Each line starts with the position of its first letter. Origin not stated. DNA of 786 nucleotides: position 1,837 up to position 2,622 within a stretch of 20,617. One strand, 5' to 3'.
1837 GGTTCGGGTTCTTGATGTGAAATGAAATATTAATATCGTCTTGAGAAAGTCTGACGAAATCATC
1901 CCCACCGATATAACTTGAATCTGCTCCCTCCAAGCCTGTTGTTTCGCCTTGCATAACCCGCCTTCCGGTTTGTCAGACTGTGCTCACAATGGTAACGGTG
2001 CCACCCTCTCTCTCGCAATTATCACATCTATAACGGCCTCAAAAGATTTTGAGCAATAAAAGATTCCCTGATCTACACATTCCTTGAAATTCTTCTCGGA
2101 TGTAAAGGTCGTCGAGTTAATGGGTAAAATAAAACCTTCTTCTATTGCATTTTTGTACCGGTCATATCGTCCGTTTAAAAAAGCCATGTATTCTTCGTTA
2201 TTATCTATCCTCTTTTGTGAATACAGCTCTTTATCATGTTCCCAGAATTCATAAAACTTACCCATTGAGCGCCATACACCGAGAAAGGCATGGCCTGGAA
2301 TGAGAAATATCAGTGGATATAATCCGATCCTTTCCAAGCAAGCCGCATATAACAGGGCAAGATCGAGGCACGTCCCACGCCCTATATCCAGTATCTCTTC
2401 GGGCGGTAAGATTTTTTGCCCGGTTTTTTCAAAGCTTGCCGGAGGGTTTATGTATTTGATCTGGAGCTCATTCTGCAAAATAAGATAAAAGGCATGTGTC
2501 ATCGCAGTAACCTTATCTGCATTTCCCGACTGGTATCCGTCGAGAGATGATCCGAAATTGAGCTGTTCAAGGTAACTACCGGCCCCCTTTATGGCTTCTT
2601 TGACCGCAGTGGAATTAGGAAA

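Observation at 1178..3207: Adjacent transglutaminase-like cysteine protease fold and gluzincin peptidase: a possible two-protease or protease/cross-linker effector pair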

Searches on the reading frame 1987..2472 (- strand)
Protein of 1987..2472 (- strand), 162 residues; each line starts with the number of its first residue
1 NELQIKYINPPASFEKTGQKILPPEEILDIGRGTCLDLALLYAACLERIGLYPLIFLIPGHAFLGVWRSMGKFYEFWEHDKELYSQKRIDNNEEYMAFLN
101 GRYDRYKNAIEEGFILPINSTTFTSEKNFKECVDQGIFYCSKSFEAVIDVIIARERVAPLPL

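Call 55: search_solved_structures(query=A4, max_evalue=10, show_alignments=5)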
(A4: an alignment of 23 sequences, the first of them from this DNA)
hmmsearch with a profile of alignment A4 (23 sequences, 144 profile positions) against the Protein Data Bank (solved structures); distinct sequences matched with E-value up to 10: 5.
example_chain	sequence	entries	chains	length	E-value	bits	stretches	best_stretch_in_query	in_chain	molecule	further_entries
9y6s_8G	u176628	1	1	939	0.35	14.1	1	14-68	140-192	Transglutaminase-like domain-containing protein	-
1k53_A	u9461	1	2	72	0.53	13.5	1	78-132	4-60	Protein L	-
1k51_A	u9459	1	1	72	0.91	12.7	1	78-132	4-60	Protein L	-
1k52_A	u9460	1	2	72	1.1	12.4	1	78-132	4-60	Protein L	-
1hz5_A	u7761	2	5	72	1.1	12.4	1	78-132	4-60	PROTEIN L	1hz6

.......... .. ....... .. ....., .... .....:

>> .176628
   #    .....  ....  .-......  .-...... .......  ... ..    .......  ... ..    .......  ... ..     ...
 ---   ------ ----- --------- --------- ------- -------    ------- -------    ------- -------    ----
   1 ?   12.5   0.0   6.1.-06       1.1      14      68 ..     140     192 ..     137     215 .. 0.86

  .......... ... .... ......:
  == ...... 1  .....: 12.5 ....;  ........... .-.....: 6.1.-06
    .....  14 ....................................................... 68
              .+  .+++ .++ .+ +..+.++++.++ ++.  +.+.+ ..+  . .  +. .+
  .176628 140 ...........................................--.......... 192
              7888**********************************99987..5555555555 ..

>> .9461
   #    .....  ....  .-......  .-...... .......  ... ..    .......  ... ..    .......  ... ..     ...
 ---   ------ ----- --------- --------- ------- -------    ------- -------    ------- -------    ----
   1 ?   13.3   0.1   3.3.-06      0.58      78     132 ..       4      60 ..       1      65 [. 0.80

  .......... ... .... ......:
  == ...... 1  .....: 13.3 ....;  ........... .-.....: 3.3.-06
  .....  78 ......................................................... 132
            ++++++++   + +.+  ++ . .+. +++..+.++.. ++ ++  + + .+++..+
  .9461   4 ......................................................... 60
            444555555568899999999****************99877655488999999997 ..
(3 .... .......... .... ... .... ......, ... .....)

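Call 56: search_protein_families(library=pfam, alignment_id=A4, max_evalue=1)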
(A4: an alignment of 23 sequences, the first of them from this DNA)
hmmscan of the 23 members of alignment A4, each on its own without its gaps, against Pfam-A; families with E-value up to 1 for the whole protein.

A. member 1, seq(162 aa): 1 family
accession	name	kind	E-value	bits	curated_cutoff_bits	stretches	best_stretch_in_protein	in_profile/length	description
PF04473.18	DUF553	-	0.0073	16.2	20.5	1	15-57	45-86/140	Transglutaminase-like domain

B. families by the number of members that match (of 23 scanned): 14 families
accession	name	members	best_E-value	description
PF04473.18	DUF553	17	0.00042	Transglutaminase-like domain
PF01841.26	Transglut_core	8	0.00072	Transglutaminase-like superfamily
PF13369.12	Transglut_core2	4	0.0018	Transglutaminase-like superfamily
PF24857.1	THR4_C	1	0.035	Threonine synthase, C-terminal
PF07340.17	Herpes_IE1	1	0.039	Cytomegalovirus IE1 protein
PF22623.2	zf-CCCH_9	1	0.043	KIAA1064-like, CCCH zinc finger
PF13475.11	DUF4116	1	0.065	Domain of unknown function (DUF4116)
PF04186.18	FxsA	1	0.067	FxsA cytoplasmic membrane protein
PF13430.11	DUF4112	1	0.11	Domain of unknown function (DUF4112)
PF22741.1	PTP-NADK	1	0.15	DSP-PTPase phosphatase fused to NAD+ Kinase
PF14495.11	Cytochrom_C550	1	0.17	Cytochrome c-550 domain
PF08898.15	DUF1843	1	0.19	Domain of unknown function (DUF1843)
PF24656.1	CEPT76_peptidase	1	0.24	CEP76 peptidase-like domain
PF02718.19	Herpes_UL31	1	0.39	Herpesvirus UL31-like protein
